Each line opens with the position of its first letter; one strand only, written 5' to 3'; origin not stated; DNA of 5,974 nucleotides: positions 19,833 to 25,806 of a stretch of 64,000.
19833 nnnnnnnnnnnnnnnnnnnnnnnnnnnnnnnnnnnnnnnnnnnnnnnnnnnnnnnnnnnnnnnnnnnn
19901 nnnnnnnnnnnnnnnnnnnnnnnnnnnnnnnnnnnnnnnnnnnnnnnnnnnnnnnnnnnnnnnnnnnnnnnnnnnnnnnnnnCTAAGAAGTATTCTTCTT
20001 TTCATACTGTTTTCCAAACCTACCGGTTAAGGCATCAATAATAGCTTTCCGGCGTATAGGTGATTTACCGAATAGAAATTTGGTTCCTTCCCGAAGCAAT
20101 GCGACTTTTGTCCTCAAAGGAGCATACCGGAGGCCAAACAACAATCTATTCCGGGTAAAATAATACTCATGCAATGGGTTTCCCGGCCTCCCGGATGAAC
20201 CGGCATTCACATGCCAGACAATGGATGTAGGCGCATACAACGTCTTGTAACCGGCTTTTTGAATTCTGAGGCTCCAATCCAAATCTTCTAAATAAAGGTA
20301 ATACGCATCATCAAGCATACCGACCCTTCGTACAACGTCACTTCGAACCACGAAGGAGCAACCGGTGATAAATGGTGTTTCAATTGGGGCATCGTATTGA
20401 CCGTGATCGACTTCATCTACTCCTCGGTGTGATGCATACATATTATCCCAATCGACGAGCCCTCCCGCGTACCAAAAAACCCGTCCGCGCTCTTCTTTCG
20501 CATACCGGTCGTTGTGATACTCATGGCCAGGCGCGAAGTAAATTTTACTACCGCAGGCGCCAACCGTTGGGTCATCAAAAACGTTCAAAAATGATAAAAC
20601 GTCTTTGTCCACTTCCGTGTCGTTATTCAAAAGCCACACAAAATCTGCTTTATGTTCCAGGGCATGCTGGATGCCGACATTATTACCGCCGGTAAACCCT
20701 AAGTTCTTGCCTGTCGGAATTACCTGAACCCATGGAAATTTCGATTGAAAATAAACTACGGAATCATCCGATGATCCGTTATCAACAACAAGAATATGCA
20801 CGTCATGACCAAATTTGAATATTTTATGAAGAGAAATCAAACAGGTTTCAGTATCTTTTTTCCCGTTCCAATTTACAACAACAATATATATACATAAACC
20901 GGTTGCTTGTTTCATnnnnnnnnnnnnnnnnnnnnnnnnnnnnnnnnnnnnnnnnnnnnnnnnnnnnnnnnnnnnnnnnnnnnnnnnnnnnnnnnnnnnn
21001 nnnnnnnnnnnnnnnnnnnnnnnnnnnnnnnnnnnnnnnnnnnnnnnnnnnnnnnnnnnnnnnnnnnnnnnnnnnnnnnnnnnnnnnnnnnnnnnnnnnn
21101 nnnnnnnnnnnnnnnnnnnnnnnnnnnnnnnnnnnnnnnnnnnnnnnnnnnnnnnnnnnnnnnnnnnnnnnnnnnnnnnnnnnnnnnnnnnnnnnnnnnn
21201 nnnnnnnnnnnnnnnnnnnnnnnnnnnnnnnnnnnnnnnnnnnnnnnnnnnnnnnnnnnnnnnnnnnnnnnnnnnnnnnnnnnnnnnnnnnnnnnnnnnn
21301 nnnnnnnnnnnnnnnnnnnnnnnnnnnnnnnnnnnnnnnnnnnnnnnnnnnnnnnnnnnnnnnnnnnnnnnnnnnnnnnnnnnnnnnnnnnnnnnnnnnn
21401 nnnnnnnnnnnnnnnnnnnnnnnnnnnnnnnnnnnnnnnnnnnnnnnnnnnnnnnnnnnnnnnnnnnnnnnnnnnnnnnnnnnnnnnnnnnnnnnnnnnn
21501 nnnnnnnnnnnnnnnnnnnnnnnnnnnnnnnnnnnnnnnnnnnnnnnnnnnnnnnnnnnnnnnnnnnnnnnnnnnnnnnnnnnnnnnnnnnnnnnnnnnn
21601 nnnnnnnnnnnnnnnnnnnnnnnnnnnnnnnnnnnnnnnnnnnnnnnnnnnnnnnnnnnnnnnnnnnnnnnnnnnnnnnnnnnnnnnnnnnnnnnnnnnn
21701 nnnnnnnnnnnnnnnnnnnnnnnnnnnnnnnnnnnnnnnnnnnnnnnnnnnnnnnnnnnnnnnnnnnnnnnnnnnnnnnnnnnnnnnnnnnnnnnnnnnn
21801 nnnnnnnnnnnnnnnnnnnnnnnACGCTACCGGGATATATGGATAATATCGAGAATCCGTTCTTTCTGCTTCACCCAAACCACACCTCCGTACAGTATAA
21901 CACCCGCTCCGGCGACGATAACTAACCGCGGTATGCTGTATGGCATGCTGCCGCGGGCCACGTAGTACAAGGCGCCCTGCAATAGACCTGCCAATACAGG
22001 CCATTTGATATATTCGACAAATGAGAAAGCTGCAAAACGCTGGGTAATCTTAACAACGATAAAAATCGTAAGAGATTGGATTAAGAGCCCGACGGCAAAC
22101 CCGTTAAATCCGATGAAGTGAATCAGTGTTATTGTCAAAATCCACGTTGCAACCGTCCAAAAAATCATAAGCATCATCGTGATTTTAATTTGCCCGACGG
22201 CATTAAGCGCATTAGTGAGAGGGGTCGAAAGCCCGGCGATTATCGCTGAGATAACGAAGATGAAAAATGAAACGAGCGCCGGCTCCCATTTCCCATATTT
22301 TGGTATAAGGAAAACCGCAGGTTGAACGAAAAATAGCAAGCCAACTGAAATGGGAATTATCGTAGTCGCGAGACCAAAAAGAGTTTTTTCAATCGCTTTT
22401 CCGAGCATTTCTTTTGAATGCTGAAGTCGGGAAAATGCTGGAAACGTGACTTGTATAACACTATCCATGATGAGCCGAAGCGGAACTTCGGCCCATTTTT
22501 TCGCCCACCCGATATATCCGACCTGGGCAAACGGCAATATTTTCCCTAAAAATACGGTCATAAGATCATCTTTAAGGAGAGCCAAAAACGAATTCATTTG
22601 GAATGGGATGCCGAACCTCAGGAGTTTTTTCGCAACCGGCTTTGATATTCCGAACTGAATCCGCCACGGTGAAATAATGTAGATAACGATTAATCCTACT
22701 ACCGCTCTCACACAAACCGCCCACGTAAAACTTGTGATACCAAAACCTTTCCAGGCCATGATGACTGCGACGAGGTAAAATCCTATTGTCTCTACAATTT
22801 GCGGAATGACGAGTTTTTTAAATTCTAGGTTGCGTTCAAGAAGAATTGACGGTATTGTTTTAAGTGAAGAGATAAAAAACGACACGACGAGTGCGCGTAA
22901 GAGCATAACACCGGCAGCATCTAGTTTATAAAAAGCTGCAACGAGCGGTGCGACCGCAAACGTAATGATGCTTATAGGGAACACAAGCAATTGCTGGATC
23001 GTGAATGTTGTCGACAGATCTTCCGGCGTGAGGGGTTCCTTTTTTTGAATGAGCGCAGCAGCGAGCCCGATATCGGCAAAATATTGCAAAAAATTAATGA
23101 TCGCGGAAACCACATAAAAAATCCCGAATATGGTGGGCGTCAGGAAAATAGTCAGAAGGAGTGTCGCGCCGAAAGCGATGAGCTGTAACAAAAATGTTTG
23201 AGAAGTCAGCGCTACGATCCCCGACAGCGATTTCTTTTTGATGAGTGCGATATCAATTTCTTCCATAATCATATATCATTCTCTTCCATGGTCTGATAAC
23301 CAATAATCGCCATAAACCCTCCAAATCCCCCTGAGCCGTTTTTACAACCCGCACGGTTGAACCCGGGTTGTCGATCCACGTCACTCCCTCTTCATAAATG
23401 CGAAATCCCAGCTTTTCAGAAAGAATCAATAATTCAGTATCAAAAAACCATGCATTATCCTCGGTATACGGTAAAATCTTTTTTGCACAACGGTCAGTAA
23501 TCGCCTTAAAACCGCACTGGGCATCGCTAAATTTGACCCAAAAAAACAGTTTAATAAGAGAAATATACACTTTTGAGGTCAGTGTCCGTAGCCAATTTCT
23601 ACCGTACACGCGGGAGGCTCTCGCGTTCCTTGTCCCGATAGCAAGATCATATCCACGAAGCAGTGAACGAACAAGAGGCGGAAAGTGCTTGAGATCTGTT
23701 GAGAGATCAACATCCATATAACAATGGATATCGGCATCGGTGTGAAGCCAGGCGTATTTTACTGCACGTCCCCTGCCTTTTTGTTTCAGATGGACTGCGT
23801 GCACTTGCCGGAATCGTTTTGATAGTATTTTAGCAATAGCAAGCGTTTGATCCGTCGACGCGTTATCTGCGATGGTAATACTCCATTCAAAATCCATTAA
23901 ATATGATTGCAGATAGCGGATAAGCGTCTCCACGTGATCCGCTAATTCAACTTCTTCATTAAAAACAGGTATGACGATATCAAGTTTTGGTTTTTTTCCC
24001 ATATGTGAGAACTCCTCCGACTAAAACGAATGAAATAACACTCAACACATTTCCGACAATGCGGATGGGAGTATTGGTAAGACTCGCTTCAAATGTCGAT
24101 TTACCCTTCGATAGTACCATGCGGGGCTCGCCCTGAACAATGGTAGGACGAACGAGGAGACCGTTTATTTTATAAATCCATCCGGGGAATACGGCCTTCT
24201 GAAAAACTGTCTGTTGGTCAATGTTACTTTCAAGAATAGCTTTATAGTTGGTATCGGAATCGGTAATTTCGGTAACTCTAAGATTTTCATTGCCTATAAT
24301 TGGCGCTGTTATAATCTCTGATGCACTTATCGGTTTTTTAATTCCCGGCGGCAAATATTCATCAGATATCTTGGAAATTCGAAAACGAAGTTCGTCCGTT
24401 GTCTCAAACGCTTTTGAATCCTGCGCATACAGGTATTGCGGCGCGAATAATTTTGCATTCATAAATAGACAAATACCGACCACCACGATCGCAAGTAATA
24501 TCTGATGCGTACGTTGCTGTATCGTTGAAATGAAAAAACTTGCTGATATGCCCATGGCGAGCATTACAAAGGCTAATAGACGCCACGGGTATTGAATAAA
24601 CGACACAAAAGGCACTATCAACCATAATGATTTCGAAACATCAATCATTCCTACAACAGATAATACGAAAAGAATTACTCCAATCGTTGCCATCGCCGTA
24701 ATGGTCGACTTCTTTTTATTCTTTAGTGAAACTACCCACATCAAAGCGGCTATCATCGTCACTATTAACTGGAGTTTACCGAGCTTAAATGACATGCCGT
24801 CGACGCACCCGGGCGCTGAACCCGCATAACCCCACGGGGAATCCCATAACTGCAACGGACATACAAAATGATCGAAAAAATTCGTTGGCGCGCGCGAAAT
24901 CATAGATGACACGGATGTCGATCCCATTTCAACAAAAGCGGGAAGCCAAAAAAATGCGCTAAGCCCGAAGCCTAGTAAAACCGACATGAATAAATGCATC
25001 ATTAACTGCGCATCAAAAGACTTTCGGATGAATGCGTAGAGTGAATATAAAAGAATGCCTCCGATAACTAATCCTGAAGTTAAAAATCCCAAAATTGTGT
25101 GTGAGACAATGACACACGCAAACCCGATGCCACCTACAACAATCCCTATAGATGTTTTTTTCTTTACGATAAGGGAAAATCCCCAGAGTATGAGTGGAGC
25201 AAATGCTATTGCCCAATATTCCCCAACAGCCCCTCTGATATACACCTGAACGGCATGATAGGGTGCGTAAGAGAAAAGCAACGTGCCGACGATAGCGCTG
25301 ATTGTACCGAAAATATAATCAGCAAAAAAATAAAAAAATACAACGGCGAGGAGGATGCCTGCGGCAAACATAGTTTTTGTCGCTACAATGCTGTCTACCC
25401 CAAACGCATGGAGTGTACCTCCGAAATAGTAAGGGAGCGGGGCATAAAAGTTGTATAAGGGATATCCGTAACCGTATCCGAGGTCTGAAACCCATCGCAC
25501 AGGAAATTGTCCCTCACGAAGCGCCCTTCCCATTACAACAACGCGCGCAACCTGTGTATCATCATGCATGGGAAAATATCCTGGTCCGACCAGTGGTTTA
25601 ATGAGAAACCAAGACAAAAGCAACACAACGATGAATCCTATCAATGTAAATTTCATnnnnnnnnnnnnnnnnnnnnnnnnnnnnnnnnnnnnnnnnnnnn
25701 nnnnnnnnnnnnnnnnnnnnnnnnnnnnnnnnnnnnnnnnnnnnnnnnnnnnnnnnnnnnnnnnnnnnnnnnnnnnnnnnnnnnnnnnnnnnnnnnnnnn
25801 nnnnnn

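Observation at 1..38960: A ~39-kb surface-glycosylation super-island with at least 13 GT-C-type membrane transferases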

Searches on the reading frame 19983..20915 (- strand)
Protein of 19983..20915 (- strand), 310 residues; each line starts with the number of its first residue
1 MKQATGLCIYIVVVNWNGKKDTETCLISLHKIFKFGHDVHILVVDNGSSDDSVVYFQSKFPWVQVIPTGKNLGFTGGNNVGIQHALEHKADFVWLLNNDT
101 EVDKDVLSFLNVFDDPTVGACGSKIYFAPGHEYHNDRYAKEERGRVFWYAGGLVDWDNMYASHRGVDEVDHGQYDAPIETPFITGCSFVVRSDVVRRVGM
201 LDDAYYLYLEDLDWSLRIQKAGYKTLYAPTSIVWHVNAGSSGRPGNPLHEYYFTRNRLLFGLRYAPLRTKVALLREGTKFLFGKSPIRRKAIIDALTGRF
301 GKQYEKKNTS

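Call 4: search_protein_families(library=pfam, proteins=[window:19983-20915:-], max_evalue=0.01)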
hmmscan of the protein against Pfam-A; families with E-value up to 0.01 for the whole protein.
window:19983-20915:- (310 aa): 3 families
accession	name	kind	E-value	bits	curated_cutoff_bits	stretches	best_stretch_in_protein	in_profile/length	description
PF13641.12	Glyco_tranf_2_3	-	6.5e-13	49.7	27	1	9-238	3-214/230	Glycosyltransferase like family 2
PF00535.33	Glycos_transf_2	-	1.8e-12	47.9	23.3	1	11-139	2-129/168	Glycosyl transferase family 2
PF13632.12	Glyco_trans_2_3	-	3.1e-07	30.9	27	1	170-234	59-122/198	Glycosyl transferase family group 2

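Call 97: search_protein_families(library=ncbifam, proteins=[window:19983-20915:-], max_evalue=0.00001)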
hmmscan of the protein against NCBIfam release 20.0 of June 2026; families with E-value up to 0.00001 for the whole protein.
window:19983-20915:- (310 aa): 6 families
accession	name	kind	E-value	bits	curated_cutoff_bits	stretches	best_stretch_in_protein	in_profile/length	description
TIGR01556.1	rhamnosyltran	subfamily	1.6e-14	53.8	200.55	2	38-108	21-92/281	rhamnosyltransferase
TIGR03965.1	mycofact_glyco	equivalog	1.8e-11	43.6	280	0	11-126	78-192/467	mycofactocin biosynthesis glycosyltransferase MftF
NF050113.1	gal_furan_GlfT1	equivalog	7e-08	32.1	330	1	22-110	11-101/290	galactofuranosyltransferase GlfT1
NF041875.1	EPS_EpsD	equivalog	1.4e-07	31.3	370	0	159-237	133-208/325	exopolysaccharide biosynthesis glycosyltransferase EpsD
TIGR03937.1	PgaC_IcaA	equivalog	2.6e-07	30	422.3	0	9-121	47-159/407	poly-beta-1,6-N-acetyl-D-glucosamine synthase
NF007482.0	PRK10073.1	equivalog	5.8e-06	25.5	423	1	9-106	8-102/334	glycosyltransferase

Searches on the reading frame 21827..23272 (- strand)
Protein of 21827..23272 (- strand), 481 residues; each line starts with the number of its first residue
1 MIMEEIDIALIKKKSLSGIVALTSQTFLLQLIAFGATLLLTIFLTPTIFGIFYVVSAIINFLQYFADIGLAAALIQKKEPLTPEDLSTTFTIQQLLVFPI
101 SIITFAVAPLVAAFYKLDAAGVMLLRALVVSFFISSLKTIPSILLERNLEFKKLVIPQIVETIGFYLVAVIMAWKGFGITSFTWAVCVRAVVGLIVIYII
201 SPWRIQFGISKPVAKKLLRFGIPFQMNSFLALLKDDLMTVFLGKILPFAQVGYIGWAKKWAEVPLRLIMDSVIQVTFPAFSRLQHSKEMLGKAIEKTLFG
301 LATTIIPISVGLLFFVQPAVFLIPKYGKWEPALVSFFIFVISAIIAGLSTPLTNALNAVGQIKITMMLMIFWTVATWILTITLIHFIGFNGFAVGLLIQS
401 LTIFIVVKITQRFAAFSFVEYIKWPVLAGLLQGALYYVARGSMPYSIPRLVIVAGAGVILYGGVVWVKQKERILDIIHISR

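Call 4: search_protein_families(library=pfam, proteins=[window:21827-23272:-], max_evalue=0.01)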
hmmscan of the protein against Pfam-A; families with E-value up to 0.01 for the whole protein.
window:21827-23272:- (481 aa): 3 families
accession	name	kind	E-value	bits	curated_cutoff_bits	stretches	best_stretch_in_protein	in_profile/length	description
PF13440.11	Polysacc_synt_3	-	2.5e-52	178.4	23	1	40-323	2-283/293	Polysaccharide biosynthesis protein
PF01943.22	Polysacc_synt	-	5.8e-25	88.7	28.2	1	16-284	2-274/274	Polysaccharide biosynthesis protein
PF15778.10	UNC80_N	-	0.0074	16.5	27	0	305-364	2-62/187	UNC80 N-terminal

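Call 15: search_protein_families(library=ncbifam, proteins=[window:21827-23272:-], max_evalue=0.01)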
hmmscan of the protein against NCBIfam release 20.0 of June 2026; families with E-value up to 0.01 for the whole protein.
window:21827-23272:- (481 aa): 3 families
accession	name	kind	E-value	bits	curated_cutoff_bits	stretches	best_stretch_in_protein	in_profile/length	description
NF058658.1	Oglyco_Wzx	exception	1e-29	103.9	720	1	12-420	7-412/478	O-glycosylation flippase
NF007773.0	PRK10459.1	equivalog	4.8e-29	101.7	273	1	11-444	3-440/492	MOP flippase family protein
NF047674.1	TeichurnBiosyTuaB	equivalog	9.1e-20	71.1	580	1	11-438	4-434/469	teichuronic acid biosynthesis protein TuaB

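Call 36: find_encoding_contigs(protein=window:21827-23272:-, flank=10000, max_places=4)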
Protein window:21827-23272:- (481 aa): 4 contigs read that carry it; 3 places shown.
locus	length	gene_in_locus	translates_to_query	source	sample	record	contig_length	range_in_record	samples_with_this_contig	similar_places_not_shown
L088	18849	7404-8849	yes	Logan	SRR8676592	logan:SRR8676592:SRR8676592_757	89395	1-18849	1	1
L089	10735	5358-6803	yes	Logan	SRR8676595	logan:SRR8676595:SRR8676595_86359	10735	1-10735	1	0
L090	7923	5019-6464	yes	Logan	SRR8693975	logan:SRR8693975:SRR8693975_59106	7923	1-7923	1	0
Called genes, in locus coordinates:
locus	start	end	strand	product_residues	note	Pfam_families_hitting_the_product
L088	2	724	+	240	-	?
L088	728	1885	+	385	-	PF26314:MptA_B_family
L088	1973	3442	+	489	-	PF13231:PMT_2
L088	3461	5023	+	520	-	-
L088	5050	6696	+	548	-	-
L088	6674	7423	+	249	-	PF00535:Glycos_transf_2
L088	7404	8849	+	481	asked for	PF01943:Polysacc_synt, PF13440:Polysacc_synt_3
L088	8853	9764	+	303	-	PF00535:Glycos_transf_2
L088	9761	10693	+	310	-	PF00535:Glycos_transf_2, PF13641:Glyco_tranf_2_3, PF13632:Glyco_trans_2_3 (weak)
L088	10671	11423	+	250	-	PF00535:Glycos_transf_2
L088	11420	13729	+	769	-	PF09586:YfhO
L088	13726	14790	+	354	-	PF13439:Glyco_transf_4, PF00534:Glycos_transf_1, PF13692:Glyco_trans_1_4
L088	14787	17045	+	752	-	PF09586:YfhO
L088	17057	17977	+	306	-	PF13641:Glyco_tranf_2_3, PF00535:Glycos_transf_2, PF13632:Glyco_trans_2_3 (weak)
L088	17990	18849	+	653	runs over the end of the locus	-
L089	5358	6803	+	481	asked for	PF01943:Polysacc_synt, PF13440:Polysacc_synt_3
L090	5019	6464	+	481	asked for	PF01943:Polysacc_synt, PF13440:Polysacc_synt_3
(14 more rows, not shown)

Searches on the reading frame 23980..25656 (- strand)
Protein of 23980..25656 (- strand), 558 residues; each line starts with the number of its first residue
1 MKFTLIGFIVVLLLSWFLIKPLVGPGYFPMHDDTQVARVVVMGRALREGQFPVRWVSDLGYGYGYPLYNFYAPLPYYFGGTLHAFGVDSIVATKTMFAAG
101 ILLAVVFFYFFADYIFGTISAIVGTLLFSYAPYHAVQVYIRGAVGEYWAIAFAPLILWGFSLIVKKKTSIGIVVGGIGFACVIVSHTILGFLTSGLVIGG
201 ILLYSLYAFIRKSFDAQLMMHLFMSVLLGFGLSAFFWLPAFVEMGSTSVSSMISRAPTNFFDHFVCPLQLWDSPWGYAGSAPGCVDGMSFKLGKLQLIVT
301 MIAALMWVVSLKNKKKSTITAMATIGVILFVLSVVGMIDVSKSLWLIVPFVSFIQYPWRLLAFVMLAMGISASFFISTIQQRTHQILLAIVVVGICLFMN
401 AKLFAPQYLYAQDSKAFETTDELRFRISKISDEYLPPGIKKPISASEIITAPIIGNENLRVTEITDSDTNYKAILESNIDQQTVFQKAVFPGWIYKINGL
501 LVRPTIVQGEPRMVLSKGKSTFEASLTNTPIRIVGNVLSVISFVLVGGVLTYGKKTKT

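Call 4: search_protein_families(library=pfam, proteins=[window:23980-25656:-], max_evalue=0.01)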
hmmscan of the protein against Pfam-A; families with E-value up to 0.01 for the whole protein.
window:23980-25656:- (558 aa): 1 family
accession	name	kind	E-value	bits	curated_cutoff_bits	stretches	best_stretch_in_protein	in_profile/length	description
PF10131.15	PTPS_related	-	0.00018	20.6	26.4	1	68-409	1-317/621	6-pyruvoyl-tetrahydropterin synthase related domain; membrane protein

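Call 15: search_protein_families(library=ncbifam, proteins=[window:23980-25656:-], max_evalue=0.01)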
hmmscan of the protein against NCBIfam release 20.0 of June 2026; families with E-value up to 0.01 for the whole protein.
window:23980-25656:- (558 aa): 0 families

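Call 16: search_protein_families(library=pfam, proteins=[window:23980-25656:-], max_evalue=10)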
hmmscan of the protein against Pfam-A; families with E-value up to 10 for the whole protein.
window:23980-25656:- (558 aa): 1 family
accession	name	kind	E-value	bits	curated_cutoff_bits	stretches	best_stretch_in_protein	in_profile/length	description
PF10131.15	PTPS_related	-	0.00018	20.6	26.4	1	68-409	1-317/621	6-pyruvoyl-tetrahydropterin synthase related domain; membrane protein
